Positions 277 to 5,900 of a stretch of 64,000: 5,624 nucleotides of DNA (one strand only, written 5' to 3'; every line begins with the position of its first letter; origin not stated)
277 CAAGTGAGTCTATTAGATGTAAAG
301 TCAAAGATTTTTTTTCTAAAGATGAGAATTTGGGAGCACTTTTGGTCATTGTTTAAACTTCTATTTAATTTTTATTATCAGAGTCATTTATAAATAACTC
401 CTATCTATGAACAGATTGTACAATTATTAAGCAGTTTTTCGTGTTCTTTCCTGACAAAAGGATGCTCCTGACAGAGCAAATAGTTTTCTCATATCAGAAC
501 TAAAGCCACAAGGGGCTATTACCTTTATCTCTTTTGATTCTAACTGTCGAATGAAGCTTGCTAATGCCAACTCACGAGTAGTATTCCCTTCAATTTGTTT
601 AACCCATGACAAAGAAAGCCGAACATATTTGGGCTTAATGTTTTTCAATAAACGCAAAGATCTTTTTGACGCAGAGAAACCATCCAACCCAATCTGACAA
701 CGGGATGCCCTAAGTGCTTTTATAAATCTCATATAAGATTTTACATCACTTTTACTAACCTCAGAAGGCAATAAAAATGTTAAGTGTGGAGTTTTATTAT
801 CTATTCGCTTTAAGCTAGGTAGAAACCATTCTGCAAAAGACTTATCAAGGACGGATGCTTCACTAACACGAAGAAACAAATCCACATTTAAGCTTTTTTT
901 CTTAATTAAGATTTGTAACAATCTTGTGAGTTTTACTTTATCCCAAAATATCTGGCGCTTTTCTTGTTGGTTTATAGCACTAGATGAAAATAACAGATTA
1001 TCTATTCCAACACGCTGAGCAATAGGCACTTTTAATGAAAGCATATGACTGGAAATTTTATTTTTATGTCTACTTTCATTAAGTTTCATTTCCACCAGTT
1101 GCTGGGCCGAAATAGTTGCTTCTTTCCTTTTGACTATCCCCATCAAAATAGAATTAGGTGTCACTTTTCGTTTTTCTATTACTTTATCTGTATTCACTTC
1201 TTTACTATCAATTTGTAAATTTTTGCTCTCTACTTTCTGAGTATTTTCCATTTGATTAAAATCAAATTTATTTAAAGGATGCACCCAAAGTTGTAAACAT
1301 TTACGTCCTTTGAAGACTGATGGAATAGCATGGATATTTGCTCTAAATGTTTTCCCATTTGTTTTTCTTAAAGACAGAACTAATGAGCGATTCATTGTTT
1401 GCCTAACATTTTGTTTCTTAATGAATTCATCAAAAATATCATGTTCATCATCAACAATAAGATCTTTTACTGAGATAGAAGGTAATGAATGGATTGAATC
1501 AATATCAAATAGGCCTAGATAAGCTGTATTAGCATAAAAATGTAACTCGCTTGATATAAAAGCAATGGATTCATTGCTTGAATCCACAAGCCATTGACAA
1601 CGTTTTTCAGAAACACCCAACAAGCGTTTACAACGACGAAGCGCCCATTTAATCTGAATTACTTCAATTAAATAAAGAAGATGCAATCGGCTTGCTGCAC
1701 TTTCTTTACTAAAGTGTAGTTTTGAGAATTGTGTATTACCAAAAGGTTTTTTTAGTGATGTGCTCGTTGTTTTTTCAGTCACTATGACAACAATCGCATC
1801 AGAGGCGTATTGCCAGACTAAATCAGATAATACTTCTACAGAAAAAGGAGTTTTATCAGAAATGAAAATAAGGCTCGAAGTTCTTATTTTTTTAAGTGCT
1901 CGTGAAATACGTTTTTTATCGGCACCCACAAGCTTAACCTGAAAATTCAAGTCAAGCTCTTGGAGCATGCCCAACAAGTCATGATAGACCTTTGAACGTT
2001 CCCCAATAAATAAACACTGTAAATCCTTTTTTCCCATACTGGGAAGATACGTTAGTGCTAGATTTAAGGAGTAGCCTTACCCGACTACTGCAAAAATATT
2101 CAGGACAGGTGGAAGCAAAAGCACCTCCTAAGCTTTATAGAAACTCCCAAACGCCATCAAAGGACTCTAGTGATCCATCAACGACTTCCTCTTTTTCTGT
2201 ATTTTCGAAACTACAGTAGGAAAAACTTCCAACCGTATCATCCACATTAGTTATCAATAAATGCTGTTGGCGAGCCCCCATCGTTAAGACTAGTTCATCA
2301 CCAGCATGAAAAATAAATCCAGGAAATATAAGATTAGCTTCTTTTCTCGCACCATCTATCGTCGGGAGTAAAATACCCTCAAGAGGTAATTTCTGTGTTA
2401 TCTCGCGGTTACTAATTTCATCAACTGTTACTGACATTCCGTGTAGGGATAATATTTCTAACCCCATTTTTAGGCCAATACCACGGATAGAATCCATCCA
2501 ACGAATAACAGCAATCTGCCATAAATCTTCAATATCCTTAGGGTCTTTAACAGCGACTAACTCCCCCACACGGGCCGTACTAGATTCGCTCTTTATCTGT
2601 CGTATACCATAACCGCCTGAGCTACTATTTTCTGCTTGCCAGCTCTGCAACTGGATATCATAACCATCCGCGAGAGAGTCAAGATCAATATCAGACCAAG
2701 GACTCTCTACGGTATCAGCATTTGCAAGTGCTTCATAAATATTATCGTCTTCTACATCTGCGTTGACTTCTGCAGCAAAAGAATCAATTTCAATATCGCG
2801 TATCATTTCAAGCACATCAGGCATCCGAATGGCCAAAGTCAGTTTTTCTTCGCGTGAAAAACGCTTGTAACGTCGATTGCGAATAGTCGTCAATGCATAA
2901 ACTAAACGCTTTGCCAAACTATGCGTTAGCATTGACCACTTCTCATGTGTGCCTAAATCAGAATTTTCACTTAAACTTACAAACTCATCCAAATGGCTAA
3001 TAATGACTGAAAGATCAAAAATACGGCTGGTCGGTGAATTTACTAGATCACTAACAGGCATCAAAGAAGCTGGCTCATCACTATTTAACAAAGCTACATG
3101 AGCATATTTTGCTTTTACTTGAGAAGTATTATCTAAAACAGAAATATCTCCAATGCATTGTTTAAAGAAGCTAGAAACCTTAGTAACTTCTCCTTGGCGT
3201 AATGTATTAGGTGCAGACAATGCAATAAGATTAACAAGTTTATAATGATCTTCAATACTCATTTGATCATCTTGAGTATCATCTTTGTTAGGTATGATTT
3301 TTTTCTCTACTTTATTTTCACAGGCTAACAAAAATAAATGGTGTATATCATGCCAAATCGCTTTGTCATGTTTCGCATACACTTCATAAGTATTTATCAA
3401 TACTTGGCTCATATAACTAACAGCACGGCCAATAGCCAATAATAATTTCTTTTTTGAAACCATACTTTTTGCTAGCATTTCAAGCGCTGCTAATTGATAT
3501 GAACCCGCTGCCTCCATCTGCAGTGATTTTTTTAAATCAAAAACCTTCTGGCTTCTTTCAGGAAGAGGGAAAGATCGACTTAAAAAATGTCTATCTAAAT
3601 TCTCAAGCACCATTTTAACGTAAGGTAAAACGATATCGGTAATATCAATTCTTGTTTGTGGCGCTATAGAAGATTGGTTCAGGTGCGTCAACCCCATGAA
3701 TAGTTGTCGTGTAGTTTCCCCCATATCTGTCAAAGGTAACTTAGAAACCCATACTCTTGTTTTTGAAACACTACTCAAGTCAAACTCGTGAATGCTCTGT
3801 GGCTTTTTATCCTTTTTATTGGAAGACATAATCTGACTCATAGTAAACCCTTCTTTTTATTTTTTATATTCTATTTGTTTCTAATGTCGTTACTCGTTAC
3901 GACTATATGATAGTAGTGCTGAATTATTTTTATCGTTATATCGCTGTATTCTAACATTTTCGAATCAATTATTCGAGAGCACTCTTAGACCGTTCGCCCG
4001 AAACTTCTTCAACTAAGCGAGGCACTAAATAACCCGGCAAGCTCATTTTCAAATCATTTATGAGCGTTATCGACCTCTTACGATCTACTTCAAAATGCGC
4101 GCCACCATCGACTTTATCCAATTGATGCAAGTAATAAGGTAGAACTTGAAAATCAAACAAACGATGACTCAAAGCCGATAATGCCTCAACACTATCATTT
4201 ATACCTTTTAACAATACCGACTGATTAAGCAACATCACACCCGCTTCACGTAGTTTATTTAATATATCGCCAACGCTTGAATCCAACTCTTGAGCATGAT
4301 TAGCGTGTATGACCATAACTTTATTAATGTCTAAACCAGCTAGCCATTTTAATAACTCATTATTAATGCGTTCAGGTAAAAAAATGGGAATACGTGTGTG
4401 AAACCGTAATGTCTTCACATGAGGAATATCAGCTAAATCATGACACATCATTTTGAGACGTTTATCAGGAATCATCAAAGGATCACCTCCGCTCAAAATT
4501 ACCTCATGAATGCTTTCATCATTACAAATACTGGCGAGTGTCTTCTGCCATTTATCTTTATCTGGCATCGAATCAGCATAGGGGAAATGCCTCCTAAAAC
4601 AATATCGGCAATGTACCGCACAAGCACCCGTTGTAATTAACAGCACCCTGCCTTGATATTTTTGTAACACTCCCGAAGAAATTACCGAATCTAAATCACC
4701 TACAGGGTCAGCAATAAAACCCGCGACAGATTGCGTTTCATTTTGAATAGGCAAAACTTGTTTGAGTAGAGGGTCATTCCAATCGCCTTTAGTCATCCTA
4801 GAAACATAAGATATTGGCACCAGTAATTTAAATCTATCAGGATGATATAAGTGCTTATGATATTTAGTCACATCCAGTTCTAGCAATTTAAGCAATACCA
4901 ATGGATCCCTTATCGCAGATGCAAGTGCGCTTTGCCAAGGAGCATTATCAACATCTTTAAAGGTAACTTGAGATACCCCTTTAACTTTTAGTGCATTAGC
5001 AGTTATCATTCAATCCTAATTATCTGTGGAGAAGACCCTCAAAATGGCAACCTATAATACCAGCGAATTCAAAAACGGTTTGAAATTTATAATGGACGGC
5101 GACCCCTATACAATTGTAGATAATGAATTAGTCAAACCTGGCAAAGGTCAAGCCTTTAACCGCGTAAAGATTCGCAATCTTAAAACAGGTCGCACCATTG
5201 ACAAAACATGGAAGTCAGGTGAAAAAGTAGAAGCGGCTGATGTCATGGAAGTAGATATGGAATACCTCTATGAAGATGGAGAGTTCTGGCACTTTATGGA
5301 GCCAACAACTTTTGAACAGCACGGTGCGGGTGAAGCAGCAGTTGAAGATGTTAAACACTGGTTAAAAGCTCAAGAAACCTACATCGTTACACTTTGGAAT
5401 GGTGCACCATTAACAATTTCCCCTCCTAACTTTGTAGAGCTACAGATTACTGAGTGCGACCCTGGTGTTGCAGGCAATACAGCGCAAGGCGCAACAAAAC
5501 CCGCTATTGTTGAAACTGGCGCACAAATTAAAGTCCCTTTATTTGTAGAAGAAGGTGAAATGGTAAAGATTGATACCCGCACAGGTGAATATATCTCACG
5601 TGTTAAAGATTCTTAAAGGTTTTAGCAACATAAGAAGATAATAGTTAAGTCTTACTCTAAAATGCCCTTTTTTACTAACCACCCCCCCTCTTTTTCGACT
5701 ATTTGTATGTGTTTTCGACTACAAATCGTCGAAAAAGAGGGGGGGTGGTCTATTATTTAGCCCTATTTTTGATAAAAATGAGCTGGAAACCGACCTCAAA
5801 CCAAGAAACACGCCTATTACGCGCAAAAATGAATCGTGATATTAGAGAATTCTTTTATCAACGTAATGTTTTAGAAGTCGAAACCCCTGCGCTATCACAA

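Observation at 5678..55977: Abundant unassigned intergenic repeat family with a 30-bp C7/G7-tipped arm (9 loci in 64 kb)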

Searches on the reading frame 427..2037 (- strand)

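Call 7: search_protein_families(library=ncbifam, proteins=[window:427-2037:-])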
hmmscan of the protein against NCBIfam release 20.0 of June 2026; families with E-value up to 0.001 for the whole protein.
window:427-2037:- (536 aa): 4 families
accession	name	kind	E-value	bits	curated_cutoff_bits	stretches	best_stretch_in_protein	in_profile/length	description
NF047874.1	MASE3_PAS_HK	subfamily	2.8e-09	36.3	560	1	84-257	217-377/655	MASE3 domain-containing sensor histidine kinase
NF007298.0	PRK09776.1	equivalog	7.3e-06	24.1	1135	1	307-508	866-1068/1111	diguanylate cyclase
NF045673.1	c-di-GMPRcptLapD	equivalog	5.3e-05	21.7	1020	1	366-508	478-616/647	cyclic di-GMP receptor LapD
NF051476.1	CDiGphdiTpdA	equivalog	0.00024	20.1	1000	1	376-527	413-561/570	cyclic di-GMP phosphodiesterase TpdA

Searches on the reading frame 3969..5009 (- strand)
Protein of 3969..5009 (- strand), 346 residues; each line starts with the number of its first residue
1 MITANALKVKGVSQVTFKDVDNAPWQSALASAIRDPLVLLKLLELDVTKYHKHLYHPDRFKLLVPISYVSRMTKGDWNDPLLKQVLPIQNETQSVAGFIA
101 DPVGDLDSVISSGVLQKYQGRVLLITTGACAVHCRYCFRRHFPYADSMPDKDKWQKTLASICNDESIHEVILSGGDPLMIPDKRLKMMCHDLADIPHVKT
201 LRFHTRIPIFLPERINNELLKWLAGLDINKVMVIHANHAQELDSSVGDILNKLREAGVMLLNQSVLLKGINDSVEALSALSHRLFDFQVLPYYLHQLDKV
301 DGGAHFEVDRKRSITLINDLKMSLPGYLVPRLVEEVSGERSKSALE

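Call 45: search_protein_families(library=pfam, proteins=[window:3969-5009:-], max_evalue=0.00001)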
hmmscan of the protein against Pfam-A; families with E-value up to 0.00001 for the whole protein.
window:3969-5009:- (346 aa): 2 families
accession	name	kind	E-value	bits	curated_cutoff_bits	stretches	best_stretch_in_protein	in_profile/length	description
PF04055.27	Radical_SAM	-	2e-08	35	29.5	1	125-229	2-103/166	Radical SAM superfamily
PF13353.11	Fer4_12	-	8.2e-06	26.6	22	0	123-185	8-70/137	4Fe-4S single cluster domain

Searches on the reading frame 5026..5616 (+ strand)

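Call 45: search_protein_families(library=pfam, proteins=[window:5026-5616:+], max_evalue=0.00001)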
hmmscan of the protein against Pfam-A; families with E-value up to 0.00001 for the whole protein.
window:5026-5616:+ (196 aa): 3 families
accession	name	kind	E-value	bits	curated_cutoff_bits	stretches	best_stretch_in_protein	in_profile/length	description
PF09285.17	Elong-fact-P_C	-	1.2e-27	95.8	25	1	137-192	1-56/56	Elongation factor P, C-terminal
PF08207.18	EFP_N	-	4.2e-26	91.1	23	1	12-68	2-58/58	Elongation factor P (EF-P) KOW-like domain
PF01132.26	EFP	-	4e-19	68.8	27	1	77-129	2-54/54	Elongation factor P (EF-P) OB domain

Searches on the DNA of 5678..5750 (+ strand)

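Call 8: search_dna_similar(query=window:5678-5750:+, collection=plasmids, mode=distant, max_evalue=0.01)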
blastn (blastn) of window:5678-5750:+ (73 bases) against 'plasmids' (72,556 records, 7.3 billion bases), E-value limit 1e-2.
No match.
